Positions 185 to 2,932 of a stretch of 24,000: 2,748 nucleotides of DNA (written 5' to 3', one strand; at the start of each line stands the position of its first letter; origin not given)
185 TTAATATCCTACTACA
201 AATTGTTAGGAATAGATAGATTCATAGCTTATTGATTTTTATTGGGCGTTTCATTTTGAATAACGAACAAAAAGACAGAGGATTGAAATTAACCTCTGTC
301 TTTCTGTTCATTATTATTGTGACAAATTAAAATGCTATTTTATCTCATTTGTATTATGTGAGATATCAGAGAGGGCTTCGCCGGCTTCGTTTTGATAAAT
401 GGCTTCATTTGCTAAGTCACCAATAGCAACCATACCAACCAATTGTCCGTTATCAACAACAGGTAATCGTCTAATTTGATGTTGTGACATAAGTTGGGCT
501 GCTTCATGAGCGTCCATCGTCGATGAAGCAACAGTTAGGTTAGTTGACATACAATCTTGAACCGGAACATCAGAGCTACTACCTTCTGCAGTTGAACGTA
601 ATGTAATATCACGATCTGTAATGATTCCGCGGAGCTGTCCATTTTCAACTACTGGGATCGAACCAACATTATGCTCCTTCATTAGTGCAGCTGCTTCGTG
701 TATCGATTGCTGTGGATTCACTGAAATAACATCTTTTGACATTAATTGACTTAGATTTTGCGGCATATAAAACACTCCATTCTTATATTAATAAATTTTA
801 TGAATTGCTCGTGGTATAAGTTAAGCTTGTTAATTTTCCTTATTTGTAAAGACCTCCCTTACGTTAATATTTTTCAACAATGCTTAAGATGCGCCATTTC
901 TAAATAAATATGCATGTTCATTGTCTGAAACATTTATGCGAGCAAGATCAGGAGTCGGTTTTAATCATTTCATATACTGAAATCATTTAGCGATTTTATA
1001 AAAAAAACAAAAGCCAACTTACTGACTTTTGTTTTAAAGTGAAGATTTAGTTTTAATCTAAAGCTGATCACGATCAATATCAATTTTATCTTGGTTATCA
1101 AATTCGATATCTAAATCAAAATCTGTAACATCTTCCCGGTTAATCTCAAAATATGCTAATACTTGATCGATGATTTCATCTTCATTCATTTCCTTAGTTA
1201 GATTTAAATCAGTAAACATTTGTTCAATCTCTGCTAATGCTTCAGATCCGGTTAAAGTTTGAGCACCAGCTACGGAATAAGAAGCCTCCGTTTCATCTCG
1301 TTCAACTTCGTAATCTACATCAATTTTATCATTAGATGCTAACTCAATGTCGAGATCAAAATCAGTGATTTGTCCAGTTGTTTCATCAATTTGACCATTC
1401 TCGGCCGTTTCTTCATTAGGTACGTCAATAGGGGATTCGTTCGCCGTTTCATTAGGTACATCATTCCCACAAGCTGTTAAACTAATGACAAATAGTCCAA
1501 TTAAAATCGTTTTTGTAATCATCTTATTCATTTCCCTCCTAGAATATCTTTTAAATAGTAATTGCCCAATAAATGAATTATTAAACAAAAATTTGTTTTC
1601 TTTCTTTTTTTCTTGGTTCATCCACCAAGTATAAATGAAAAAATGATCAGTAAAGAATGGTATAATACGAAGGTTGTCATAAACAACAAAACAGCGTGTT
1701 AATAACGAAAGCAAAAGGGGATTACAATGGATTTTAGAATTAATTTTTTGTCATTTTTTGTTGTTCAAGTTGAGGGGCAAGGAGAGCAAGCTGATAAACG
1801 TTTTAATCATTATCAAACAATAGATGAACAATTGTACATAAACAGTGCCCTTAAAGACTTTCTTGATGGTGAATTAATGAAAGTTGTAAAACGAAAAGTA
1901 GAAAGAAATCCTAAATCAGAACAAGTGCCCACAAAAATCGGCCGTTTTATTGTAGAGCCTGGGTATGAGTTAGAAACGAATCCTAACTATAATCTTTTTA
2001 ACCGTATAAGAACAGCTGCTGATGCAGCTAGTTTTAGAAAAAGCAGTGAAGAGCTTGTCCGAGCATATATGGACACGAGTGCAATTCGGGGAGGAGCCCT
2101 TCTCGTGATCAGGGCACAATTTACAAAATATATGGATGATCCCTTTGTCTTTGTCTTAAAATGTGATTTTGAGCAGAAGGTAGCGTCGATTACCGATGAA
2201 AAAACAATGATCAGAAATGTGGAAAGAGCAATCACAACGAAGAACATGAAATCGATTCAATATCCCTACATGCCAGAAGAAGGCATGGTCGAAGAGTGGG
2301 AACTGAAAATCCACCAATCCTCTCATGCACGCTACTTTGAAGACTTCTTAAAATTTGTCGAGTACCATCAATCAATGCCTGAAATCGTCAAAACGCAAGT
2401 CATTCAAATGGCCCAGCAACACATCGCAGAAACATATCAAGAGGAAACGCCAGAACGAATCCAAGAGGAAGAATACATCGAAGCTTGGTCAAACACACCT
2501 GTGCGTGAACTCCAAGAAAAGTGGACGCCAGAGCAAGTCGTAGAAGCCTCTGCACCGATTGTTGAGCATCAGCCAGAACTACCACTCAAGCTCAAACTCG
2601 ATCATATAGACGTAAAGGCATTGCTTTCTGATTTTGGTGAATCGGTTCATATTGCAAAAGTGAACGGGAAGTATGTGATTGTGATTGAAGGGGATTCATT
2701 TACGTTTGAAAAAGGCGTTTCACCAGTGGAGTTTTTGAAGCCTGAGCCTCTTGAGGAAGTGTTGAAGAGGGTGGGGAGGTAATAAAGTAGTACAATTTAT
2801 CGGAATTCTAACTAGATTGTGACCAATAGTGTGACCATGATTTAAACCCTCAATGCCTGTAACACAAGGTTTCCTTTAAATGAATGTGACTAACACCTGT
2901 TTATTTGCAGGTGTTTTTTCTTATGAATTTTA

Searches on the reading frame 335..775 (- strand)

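Call 37: search_protein_families(library=pfam, proteins=[window:335-775:-], max_evalue=0.01)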
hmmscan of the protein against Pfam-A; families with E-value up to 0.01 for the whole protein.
window:335-775:- (146 aa): 1 family
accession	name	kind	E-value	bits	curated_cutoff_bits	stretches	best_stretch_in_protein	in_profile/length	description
PF00571.33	CBS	-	5.1e-33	113.6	24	2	9-58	2-52/57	CBS domain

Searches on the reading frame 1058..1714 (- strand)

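Call 37: search_protein_families(library=pfam, proteins=[window:1058-1714:-], max_evalue=0.01)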
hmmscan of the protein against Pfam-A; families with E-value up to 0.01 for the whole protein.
window:1058-1714:- (218 aa): 1 family
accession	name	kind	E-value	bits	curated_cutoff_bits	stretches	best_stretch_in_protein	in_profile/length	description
PF14039.11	YusW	-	6.1e-24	84.7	27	1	117-206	1-91/92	YusW-like protein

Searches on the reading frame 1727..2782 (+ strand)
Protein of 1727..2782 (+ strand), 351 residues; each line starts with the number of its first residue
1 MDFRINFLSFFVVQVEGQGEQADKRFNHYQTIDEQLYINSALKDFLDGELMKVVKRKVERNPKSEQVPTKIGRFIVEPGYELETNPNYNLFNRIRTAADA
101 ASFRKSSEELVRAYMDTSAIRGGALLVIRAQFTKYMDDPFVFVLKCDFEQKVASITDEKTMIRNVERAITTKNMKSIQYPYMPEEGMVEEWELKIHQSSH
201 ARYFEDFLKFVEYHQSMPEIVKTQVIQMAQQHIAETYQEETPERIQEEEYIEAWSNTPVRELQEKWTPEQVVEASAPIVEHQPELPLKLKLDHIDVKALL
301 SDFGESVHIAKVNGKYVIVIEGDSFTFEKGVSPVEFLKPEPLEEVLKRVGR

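Call 6: search_protein_families(library=pfam, proteins=[window:1727-2782:+], max_evalue=0.01)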
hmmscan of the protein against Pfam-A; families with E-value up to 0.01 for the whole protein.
window:1727-2782:+ (351 aa): 2 families
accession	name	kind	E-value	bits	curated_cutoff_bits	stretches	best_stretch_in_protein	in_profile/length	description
PF13039.11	DUF3900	-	4.5e-135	449.8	27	1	2-254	1-253/253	Protein of unknown function (DUF3900)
PF13037.11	DUF3898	-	2.7e-44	149.7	25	1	261-349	1-89/90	Domain of unknown function (DUF3898)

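Call 7: search_protein_families(library=padloc, proteins=[window:1727-2782:+], max_evalue=0.01)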
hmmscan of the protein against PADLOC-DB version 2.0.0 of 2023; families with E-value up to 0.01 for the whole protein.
window:1727-2782:+ (351 aa): 0 families

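Call 9: search_protein_families(library=ncbifam, proteins=[window:1727-2782:+], max_evalue=0.001)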
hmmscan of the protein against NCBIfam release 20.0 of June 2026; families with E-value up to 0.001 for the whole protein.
window:1727-2782:+ (351 aa): 0 families

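Call 66: find_homologous_proteins(query=window:1727-2782:+, max_evalue=1e-30)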
Query window:1727-2782:+ (351 aa): 828 proteins with E <= 1e-30 among 2380 candidates; the best 120 are listed.
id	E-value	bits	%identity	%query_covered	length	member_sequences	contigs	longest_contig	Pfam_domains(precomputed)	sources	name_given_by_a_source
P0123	2.5e-229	778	100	100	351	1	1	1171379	PF13037.12,PF13039.12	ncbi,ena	-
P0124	3.4e-217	738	94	100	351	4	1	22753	PF13037.12,PF13039.12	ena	-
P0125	3.0e-208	709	88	100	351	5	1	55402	PF13037.12,PF13039.12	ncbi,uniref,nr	ncbi:DUF3900 domain-containing protein [Halalkalibacter alkaliphilus]|uniref:DUF3900 domain-containi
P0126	3.7e-207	705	87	100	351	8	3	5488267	PF13037.12,PF13039.12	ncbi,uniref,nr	ncbi:DUF3900 domain-containing protein [Halalkalibacter alkalisediminis]|uniref:DUF3900 domain-conta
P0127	3.8e-202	689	87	100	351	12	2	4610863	PF13037.12,PF13039.12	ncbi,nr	ncbi:DUF3900 domain-containing protein [Halalkalibacter krulwichiae]|nr:DUF3900 domain-containing pr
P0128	8.8e-202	687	87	100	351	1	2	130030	PF13037.12,PF13039.12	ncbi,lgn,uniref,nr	ncbi:DUF3900 domain-containing protein [Halalkalibacterium ligniniphilum]|uniref:DUF3900 domain-cont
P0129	2.6e-200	683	85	100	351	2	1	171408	PF13037.12,PF13039.12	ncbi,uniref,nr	ncbi:hypothetical protein JCM9140_483 [Halalkalibacter wakoensis JCM 9140]|uniref:DUF3898 domain-con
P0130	9.8e-192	654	82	100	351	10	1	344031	PF13037.12,PF13039.12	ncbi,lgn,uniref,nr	ncbi:DUF3900 domain-containing protein [Alkalihalophilus marmarensis]|uniref:DUF3900 domain-containi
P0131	1.8e-186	637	82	100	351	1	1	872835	PF13037.12,PF13039.12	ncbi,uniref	ncbi:DUF3900 domain-containing protein [Anaerobacillus sp. MEB173]|uniref:DUF3900 domain-containing 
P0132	4.4e-185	633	80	100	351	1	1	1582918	PF13037.12,PF13039.12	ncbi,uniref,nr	ncbi:DUF3900 domain-containing protein [Halalkalibacter urbisdiaboli]|uniref:DUF3900 domain-containi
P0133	2.3e-184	630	79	100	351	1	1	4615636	PF13037.12,PF13039.12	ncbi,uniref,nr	ncbi:DUF3900 domain-containing protein [Bacillus solitudinis]|uniref:DUF3900 domain-containing prote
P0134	1.7e-179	614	77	100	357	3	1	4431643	PF13037.12,PF13039.12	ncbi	-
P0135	4.7e-179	613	77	100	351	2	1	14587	PF13037.12,PF13039.12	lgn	-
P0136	2.0e-177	607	76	100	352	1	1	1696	PF13037.12,PF13039.12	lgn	-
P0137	1.1e-176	605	76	100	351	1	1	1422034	PF13037.12,PF13039.12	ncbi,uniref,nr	ncbi:DUF3900 domain-containing protein [Alteribacter natronophilus]|uniref:DUF3900 domain-containing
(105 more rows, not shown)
